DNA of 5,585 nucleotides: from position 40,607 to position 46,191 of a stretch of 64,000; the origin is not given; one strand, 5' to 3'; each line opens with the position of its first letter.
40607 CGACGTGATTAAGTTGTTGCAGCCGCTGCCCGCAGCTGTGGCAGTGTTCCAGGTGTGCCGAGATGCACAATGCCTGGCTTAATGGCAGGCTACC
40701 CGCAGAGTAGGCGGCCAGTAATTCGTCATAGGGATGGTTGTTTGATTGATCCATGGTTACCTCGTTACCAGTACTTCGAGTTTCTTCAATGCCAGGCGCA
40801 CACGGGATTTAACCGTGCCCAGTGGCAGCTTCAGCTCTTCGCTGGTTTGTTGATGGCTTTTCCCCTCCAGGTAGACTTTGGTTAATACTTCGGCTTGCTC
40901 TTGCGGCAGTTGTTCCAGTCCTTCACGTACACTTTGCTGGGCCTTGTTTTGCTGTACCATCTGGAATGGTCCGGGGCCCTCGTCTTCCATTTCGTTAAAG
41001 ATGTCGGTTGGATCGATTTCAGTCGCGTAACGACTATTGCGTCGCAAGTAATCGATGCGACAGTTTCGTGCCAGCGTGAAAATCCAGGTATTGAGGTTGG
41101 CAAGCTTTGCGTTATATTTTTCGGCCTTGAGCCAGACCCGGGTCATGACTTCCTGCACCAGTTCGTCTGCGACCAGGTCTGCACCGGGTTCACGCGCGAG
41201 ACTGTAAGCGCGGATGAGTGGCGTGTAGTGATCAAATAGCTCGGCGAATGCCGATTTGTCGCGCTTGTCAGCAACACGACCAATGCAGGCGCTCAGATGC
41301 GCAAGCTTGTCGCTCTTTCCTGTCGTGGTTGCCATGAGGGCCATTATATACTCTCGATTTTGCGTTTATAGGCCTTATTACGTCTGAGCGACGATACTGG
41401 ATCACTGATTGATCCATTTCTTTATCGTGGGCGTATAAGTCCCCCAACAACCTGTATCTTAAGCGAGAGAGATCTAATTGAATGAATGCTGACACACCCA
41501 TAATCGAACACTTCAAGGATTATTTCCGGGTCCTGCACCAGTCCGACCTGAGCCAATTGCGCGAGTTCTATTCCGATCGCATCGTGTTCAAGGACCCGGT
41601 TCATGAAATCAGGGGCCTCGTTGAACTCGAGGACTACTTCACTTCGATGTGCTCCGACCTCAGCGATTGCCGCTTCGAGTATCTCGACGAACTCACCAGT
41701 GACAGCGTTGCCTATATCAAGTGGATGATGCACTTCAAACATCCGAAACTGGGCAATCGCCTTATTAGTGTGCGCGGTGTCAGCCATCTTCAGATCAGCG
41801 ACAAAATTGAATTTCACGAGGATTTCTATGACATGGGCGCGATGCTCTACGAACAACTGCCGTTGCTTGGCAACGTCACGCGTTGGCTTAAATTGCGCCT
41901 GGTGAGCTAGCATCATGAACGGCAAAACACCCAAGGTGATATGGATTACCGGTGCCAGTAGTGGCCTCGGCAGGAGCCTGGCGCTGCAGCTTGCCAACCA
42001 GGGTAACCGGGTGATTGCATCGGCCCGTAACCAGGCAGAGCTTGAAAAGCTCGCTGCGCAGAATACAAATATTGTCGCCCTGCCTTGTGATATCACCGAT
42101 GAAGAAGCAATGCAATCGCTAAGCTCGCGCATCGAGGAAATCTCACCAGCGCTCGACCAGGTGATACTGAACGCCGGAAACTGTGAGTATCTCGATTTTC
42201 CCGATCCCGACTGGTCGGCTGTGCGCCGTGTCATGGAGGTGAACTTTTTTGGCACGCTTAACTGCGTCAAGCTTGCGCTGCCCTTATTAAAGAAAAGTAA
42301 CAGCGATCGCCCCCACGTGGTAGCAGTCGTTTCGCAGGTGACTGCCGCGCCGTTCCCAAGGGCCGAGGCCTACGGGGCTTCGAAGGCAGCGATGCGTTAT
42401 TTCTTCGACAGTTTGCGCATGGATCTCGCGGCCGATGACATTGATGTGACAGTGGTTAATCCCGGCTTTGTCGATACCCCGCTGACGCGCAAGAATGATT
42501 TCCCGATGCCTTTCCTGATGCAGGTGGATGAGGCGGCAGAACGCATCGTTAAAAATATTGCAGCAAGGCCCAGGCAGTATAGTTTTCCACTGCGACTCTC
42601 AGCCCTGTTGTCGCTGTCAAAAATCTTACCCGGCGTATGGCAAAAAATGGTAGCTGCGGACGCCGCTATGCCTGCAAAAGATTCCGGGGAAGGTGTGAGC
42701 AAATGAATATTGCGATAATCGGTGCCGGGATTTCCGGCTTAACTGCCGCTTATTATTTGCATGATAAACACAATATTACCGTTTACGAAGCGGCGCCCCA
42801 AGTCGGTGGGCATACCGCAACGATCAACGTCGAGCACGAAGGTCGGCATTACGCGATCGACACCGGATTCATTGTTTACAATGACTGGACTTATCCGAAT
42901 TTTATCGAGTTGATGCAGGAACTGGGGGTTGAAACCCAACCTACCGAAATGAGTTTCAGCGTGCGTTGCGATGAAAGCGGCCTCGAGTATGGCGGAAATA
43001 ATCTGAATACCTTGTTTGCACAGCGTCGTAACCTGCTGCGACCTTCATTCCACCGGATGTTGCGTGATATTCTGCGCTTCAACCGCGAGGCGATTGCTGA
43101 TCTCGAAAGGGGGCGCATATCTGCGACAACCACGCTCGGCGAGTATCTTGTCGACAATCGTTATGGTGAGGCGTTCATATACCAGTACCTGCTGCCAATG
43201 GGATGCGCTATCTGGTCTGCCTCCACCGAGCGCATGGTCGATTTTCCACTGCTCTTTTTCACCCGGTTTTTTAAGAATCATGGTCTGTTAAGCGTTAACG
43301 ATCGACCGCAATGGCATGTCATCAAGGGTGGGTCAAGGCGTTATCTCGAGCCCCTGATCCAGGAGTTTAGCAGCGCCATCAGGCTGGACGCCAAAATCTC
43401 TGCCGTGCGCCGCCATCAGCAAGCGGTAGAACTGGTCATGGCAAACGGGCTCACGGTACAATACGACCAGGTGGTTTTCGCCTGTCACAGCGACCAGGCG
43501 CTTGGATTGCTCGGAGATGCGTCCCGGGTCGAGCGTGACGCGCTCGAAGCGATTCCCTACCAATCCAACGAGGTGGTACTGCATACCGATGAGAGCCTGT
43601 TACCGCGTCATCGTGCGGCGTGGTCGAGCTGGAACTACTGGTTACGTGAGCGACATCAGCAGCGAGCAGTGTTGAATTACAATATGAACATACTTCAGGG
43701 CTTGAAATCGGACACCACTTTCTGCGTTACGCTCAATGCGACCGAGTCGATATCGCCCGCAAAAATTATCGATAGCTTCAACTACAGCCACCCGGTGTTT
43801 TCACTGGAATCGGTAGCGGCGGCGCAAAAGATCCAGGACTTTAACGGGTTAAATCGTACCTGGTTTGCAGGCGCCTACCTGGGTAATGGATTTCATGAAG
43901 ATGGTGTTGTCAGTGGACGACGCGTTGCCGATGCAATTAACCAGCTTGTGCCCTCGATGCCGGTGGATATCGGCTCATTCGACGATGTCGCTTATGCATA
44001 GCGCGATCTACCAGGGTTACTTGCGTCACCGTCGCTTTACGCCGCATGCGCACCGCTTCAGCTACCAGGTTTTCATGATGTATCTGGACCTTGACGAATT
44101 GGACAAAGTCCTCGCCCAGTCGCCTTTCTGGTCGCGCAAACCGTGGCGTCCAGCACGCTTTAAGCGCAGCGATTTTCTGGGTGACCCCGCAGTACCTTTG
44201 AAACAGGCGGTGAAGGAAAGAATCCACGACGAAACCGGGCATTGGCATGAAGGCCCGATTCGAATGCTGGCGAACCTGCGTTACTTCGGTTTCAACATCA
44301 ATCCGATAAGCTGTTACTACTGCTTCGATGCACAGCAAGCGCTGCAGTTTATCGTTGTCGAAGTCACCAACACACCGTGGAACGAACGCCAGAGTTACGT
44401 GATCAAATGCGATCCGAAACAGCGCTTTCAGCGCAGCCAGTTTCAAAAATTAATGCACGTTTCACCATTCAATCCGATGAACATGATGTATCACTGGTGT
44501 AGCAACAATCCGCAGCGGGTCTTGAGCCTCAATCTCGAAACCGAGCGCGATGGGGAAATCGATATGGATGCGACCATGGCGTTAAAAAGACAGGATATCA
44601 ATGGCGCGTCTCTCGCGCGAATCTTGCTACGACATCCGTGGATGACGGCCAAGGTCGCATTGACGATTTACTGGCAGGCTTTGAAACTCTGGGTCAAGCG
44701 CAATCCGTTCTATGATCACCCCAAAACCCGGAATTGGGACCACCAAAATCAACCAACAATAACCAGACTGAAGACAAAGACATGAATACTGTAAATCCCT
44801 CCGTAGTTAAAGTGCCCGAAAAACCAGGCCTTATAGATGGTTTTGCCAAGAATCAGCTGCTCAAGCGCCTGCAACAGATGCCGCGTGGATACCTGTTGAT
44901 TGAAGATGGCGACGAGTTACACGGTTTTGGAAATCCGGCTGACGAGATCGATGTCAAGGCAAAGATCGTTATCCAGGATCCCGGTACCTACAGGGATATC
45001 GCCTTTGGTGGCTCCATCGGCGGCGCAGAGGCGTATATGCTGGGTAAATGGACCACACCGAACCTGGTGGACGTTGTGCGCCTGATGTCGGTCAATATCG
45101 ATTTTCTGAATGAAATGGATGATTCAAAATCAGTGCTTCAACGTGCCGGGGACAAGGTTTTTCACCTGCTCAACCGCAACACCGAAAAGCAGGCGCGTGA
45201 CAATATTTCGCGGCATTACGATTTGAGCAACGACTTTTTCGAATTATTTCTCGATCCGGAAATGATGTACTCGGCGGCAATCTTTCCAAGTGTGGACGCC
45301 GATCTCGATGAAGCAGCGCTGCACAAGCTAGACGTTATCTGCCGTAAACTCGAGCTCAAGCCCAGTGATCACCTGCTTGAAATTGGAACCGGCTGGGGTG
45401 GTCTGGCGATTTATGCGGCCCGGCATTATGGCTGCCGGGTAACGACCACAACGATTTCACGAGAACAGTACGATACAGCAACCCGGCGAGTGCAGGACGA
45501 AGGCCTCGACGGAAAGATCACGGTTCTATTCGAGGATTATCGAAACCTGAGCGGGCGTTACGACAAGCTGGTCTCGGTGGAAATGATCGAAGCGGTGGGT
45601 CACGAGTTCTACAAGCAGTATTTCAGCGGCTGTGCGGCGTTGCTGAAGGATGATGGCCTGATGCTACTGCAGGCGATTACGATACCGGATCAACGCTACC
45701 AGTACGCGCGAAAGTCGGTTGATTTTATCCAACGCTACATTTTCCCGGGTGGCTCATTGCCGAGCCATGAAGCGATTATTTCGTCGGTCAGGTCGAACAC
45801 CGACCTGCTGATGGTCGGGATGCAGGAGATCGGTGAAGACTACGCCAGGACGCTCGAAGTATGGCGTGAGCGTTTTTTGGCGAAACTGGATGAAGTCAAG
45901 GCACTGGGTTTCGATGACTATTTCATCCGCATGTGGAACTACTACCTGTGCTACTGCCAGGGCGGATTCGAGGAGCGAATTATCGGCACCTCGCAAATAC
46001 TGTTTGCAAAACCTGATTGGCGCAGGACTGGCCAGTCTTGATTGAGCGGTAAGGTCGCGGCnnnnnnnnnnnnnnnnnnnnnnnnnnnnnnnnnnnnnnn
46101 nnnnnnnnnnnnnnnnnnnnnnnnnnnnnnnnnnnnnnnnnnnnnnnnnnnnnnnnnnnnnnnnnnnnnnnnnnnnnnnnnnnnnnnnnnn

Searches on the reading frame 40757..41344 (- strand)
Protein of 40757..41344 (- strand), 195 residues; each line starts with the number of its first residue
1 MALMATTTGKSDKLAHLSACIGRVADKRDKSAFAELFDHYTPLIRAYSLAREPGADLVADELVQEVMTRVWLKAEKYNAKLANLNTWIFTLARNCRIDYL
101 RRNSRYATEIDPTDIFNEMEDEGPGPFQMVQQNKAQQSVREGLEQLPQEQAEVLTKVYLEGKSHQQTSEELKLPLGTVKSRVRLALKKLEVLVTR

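Call 4: search_protein_families(library=pfam, proteins=[window:40757-41344:-])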
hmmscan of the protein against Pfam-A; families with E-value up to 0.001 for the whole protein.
window:40757-41344:- (195 aa): 3 families
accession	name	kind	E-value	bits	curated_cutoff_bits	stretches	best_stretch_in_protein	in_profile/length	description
PF08281.18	Sigma70_r4_2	-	3.8e-14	52.5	25.7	1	137-189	2-54/54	Sigma-70, region 4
PF04542.20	Sigma70_r2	-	6.4e-13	48.7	24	1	36-105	1-70/71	Sigma-70 region 2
PF04545.22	Sigma70_r4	-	2.8e-11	43.2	24.1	1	143-189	2-48/50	Sigma-70, region 4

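Call 5: search_protein_families(library=ncbifam, proteins=[window:40757-41344:-])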
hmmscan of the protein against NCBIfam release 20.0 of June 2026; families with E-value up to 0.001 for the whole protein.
window:40757-41344:- (195 aa): 81 families (the best 25 are shown)
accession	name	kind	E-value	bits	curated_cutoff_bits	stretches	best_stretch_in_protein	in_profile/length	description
NF008890.0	PRK11924.1-3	equivalog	2.1e-44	151.3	284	1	8-192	16-200/205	RNA polymerase sigma factor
NF009178.0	PRK12526.1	equivalog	1.4e-37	129.3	301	1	11-191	23-204/211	RNA polymerase sigma factor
NF009183.0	PRK12531.1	equivalog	3.5e-35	121.5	353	1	18-190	15-186/194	RNA polymerase sigma factor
TIGR02937.1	sigma70-ECF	superfamily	8.3e-27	93.8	42.9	1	32-190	2-162/165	sigma-70 family RNA polymerase sigma factor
NF009172.0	PRK12519.1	subfamily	2.2e-25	89.4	222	1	27-190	25-186/194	RNA polymerase sigma factor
NF009167.0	PRK12514.1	equivalog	4.1e-25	88.7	265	1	16-190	6-175/180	RNA polymerase sigma factor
NF007228.0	PRK09646.1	subfamily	1.5e-24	86.7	226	1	6-190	6-187/194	ECF RNA polymerase sigma factor SigK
NF010500.0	PRK13919.1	subfamily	1.7e-24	87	226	1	27-191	19-182/186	putative RNA polymerase sigma E protein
NF007227.0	PRK09645.1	subfamily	3.1e-24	85.8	202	1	26-191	8-168/177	sigma-70 family RNA polymerase sigma factor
NF009166.1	PRK12513.1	equivalog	2.4e-22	79.6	206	1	29-190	20-183/193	RNA polymerase sigma factor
TIGR02985.1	Sig70_bacteroi1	subfamily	7.7e-22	78.2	126.4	1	32-189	2-158/162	RNA polymerase sigma-70 factor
NF004113.0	PRK05602.1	equivalog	1.2e-20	74.1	208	1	22-186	37-197/211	RNA polymerase sigma factor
TIGR02952.1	Sig70_famx2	equivalog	3.3e-20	72.7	206.45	1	25-190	5-167/170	ECF subfamily RNA polymerase sigma factor, BldN family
NF009168.0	PRK12515.1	subfamily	8.3e-20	71.1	236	1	21-193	13-179/189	RNA polymerase sigma factor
NF009171.0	PRK12518.1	equivalog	1e-19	71.1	208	1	25-190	21-181/191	RNA polymerase sigma factor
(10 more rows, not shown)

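Call 13: find_related_loci(query=window:40757-41344:-, collection=genome_contigs, flank=3000)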
Query window:40757-41344:- (195 aa) in genome_contigs; peptide patterns used: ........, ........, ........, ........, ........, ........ (x = any residue, [..] = any of these).
267 stretches matched a pattern; 29 encode a relative of the query (tblastn E <= 1e-3); 29 distinct loci.
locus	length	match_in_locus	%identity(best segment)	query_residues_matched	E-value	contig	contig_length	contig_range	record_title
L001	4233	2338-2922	92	1-195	3e-126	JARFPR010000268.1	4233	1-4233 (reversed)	MAG: Gammaproteobacteria bacterium isolate MAG_Ve_Sed_03 k141_6257261, whole genome shotgun sequence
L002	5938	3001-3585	88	1-195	2e-118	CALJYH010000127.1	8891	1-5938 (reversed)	MAG: uncultured Gammaproteobacteria bacterium isolate N3_Bin_MAXBIN__052_1 genome assembly, contig: c_000001751352, whol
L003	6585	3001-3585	87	1-195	2e-117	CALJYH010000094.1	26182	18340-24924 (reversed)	MAG: uncultured Gammaproteobacteria bacterium isolate N3_Bin_MAXBIN__052_1 genome assembly, contig: c_000000799687, whol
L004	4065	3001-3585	86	1-195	5e-117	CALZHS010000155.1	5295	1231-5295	MAG: uncultured Gammaproteobacteria bacterium isolate FO_M_Gamma_013 genome assembly, contig: scaffold_14469, whole geno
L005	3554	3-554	90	12-195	5e-116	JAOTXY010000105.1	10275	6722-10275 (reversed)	MAG: Gammaproteobacteria bacterium isolate 21_Jan_SF_Bin30 21_Jan_SF_Bin30_scaffold_5397_c1, whole genome shotgun sequen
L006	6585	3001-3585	83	1-195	1e-111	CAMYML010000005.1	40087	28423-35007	MAG: uncultured Gammaproteobacteria bacterium isolate FO_M_Gamma_012 genome assembly, contig: scaffold_814, whole genome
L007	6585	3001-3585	82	1-195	2e-110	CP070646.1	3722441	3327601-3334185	MAG: Gammaproteobacteria bacterium isolate bin89 chromosome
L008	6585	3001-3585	82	1-195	3e-110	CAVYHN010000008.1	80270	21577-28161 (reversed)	MAG: uncultured Gammaproteobacteria bacterium isolate MFD03551.bin.2.49 genome assembly, contig: contig_15023, whole gen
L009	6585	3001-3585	81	1-195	1e-109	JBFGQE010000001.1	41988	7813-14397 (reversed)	MAG: Gammaproteobacteria bacterium isolate Mix_sand04.2021.02.G.34 k141_1652060_length_41988_cov_12.0869, whole genome s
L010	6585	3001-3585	80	1-195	3e-108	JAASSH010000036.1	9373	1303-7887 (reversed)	MAG: Gammaproteobacteria bacterium isolate HS_metabat.13 HS_C275, whole genome shotgun sequence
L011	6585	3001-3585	79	1-195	3e-107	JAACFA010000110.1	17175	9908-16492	MAG: Gammaproteobacteria bacterium isolate bin.4 scaffold_5502, whole genome shotgun sequence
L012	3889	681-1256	80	4-195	5e-108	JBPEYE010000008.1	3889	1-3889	MAG: Gammaproteobacteria bacterium isolate MAG42 MAG42_MAG42_8, whole genome shotgun sequence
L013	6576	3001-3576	79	4-195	1e-105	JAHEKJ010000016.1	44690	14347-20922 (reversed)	MAG: Gammaproteobacteria bacterium isolate Ww580 NODE_1521_length_44690_cov_9.820144, whole genome shotgun sequence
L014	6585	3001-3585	77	1-195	2e-105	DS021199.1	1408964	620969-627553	Olavius algarvensis Gamma 3 endosymbiont Gutless_Worm_Scaffold2 genomic scaffold, whole genome shotgun sequence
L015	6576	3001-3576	74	4-195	2e-98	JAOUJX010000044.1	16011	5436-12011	MAG: Gammaproteobacteria bacterium isolate 8_1_Jan_SF_Bin27 8_1_Jan_SF_Bin27_scaffold_1622_c1, whole genome shotgun sequ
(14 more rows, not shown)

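Call 40: search_solved_structures(query=window:40757-41344:-, max_evalue=0.00001)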
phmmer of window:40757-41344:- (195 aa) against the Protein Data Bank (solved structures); distinct sequences matched with E-value up to 0.00001: 15.
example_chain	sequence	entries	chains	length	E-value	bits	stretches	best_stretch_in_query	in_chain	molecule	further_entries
2q1z_A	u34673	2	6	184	9.7e-30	106.8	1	8-189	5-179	RpoE, ECF SigE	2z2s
6dv9_F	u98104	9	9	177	9.5e-14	54.7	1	31-191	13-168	ECF RNA polymerase sigma factor SigL | RNA polymerase sigma factor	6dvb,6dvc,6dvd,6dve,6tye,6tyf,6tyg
4nqw_A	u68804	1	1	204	2.5e-11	46.9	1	8-190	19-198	ECF RNA polymerase sigma factor SigK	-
9m9d_F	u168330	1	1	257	1.3e-10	44.5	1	19-185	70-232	ECF RNA polymerase sigma factor SigE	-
9m9e_F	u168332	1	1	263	1.4e-10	44.4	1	19-185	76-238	ECF RNA polymerase sigma factor SigE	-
9m98_F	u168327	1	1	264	1.4e-10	44.4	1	19-185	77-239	ECF RNA polymerase sigma factor SigE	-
5wuq_A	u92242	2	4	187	1.7e-10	44.2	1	26-185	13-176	ECF RNA polymerase sigma factor SigW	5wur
5uxx_A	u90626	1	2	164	2e-10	43.9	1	41-192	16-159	RNA polymerase sigma factor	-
6jcy_F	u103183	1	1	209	5.3e-10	42.5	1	50-191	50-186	ECF RNA polymerase sigma factor SigH,ECF RNA polymerase sigma factor SigE,ECF RNA polymera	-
9isn_F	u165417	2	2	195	9e-08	35.3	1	22-193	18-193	ECF sigma factor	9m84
1or7_A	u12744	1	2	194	3.3e-07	33.4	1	24-187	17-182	RNA polymerase sigma-E factor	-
6jbq_F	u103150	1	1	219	4.7e-07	32.9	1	23-187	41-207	ECF RNA polymerase sigma-E factor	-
7qh5_A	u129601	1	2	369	1e-06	31.8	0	30-105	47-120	RNA polymerase sigma factor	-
5zx2_F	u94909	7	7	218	6.4e-06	29.2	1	50-191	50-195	ECF RNA polymerase sigma factor SigH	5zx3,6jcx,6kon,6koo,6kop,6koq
6in7_B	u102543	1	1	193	9.9e-06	28.6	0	58-187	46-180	RNA polymerase sigma-H factor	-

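Call 46: find_encoding_contigs(protein=window:40757-41344:-, flank=2000, max_places=4)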
Protein window:40757-41344:- (195 aa): no gene with exactly this product is on record in the collection.

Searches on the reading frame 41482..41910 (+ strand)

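Call 4: search_protein_families(library=pfam, proteins=[window:41482-41910:+])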
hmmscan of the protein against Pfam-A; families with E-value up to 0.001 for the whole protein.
window:41482-41910:+ (142 aa): 3 families
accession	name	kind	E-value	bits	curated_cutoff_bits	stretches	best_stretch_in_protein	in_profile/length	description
PF12680.13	SnoaL_2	-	7e-13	49.5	27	1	12-107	2-96/102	SnoaL-like domain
PF07366.18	SnoaL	-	0.00025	21.3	28.4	1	14-121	7-122/126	SnoaL-like polyketide cyclase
PF10184.16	DUF2358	-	0.00028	21.6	24.3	1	25-111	19-110/113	Uncharacterized conserved protein (DUF2358)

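Call 5: search_protein_families(library=ncbifam, proteins=[window:41482-41910:+])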
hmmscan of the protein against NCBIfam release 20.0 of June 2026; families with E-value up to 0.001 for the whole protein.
window:41482-41910:+ (142 aa): 0 families

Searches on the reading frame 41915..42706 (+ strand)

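Call 4: search_protein_families(library=pfam, proteins=[window:41915-42706:+])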
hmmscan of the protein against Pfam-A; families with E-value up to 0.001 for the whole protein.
window:41915-42706:+ (263 aa): 5 families
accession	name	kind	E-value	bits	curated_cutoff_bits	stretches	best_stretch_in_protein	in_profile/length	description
PF00106.31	adh_short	-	8.5e-45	153.1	26.6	1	7-193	1-189/195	short chain dehydrogenase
PF13561.12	adh_short_C2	-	5.1e-30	105.2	27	1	13-195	1-185/236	Enoyl-(Acyl carrier protein) reductase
PF08659.16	KR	-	1.9e-13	51.2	22.6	1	9-160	3-156/180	KR domain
PF13460.12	NAD_binding_10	-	4.8e-05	23.7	27.2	1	13-69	1-57/184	NAD(P)H-binding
PF01370.27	Epimerase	-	0.00011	22.2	20.9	0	9-122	1-103/240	NAD dependent epimerase/dehydratase family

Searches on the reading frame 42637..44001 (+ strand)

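Call 4: search_protein_families(library=pfam, proteins=[window:42637-44001:+])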
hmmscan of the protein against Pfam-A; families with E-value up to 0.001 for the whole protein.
window:42637-44001:+ (454 aa): 6 families
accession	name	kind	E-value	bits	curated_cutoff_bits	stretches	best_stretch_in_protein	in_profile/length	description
PF01593.30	Amino_oxidase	-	3.5e-26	92.9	19.8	1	32-321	1-295/443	Flavin containing amine oxidoreductase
PF13450.12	NAD_binding_8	-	8e-15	55.3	21.9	1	27-96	1-68/68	NAD(P)-binding Rossmann-like domain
PF01266.30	DAO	-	1.2e-08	35.3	27.9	1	25-61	2-39/353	FAD dependent oxidoreductase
PF07992.20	Pyr_redox_2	-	0.00014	21.8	26.1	0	24-55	2-34/291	Pyridine nucleotide-disulphide oxidoreductase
PF01946.23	Thi4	-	0.00027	20.7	26.2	1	22-58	17-55/235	Thi4 family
PF13454.12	NAD_binding_9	-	0.00041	20.8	21.8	0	26-60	1-40/155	FAD-NAD(P)-binding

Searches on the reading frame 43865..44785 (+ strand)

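Call 4: search_protein_families(library=pfam, proteins=[window:43865-44785:+])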
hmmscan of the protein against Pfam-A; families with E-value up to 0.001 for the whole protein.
window:43865-44785:+ (306 aa): 1 family
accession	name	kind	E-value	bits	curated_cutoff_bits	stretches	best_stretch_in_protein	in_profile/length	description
PF07103.16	DUF1365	-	7.9e-79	265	25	1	48-287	1-234/235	Protein of unknown function (DUF1365)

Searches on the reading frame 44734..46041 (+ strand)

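Call 4: search_protein_families(library=pfam, proteins=[window:44734-46041:+])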
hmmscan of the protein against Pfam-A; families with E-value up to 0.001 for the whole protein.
window:44734-46041:+ (435 aa): 5 families
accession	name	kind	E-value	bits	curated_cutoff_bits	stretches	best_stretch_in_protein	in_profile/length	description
PF02353.26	CMAS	-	5.7e-89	298.5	27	1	151-421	3-272/273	Mycolic acid cyclopropane synthetase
PF13649.12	Methyltransf_25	-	1.9e-10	41.8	27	1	215-308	2-97/97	Methyltransferase domain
PF13489.12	Methyltransf_23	-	1.4e-07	31.8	27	1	208-320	20-124/164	Methyltransferase domain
PF08241.18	Methyltransf_11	-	7e-07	30.2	21.2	1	215-311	1-94/95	Methyltransferase domain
PF08242.18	Methyltransf_12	-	1.2e-05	26.4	30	1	215-309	1-97/98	Methyltransferase domain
